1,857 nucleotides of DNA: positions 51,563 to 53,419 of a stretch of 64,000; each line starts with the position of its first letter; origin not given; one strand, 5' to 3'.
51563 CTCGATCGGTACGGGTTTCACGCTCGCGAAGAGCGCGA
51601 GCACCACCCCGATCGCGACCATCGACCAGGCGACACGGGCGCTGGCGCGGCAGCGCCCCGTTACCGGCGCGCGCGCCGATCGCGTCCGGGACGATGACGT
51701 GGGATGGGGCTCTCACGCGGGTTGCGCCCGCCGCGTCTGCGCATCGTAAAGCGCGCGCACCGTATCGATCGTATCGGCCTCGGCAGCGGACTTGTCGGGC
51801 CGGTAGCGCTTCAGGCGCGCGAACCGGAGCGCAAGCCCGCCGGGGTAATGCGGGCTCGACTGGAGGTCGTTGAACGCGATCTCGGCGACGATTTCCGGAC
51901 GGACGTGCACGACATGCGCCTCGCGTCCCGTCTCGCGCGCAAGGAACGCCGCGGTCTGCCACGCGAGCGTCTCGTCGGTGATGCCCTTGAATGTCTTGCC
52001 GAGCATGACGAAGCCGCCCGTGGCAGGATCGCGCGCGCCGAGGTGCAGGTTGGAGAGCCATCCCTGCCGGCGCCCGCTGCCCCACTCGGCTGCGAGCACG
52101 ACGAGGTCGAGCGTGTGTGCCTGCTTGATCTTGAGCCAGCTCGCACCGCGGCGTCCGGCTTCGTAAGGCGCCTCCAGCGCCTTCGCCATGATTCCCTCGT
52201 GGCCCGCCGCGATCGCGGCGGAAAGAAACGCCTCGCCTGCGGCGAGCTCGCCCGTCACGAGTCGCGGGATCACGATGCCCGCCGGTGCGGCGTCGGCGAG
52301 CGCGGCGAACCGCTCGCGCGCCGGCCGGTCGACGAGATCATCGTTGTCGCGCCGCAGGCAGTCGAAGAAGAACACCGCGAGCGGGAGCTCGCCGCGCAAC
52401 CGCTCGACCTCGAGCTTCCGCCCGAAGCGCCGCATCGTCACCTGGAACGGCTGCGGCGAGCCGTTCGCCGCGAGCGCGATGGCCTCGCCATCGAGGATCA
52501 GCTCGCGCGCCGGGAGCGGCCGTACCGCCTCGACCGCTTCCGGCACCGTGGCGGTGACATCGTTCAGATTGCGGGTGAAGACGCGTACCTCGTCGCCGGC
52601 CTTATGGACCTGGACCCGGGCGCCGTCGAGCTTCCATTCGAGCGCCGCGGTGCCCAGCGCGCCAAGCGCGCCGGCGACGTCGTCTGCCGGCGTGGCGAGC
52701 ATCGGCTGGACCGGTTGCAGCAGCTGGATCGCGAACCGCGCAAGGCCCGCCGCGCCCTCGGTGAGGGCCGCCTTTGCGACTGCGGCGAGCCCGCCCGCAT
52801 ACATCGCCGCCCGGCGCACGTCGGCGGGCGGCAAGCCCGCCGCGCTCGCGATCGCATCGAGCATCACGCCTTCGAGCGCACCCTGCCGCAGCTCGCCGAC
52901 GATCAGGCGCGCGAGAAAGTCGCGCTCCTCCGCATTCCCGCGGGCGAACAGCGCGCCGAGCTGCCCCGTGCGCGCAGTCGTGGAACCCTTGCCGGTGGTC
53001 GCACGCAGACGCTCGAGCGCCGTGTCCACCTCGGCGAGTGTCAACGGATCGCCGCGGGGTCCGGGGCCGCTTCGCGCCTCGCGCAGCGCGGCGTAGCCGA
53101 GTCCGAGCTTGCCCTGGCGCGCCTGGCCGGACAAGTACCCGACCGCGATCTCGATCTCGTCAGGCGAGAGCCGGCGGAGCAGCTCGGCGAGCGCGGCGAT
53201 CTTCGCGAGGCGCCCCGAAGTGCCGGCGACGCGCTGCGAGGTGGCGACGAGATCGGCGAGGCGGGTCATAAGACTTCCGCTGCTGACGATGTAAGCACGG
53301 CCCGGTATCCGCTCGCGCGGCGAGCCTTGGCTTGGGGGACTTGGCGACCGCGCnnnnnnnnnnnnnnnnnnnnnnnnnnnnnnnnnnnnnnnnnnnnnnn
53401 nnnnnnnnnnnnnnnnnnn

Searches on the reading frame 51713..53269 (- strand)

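Call 77: search_protein_families(library=pfam, proteins=[window:51713-53269:-], max_evalue=0.00001)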
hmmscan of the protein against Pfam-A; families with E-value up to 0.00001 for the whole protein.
window:51713-53269:- (518 aa): 3 families
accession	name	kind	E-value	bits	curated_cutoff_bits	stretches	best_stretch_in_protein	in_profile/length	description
PF01068.26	DNA_ligase_A_M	-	1.6e-46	159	26.2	1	189-382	1-204/204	ATP dependent DNA ligase domain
PF04675.19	DNA_ligase_A_N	-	6.6e-15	56.2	24.6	1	62-141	96-174/174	DNA ligase N terminus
PF04679.21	DNA_ligase_A_C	-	1.5e-12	48.2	27.5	1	401-493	1-94/94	ATP dependent DNA ligase C terminal region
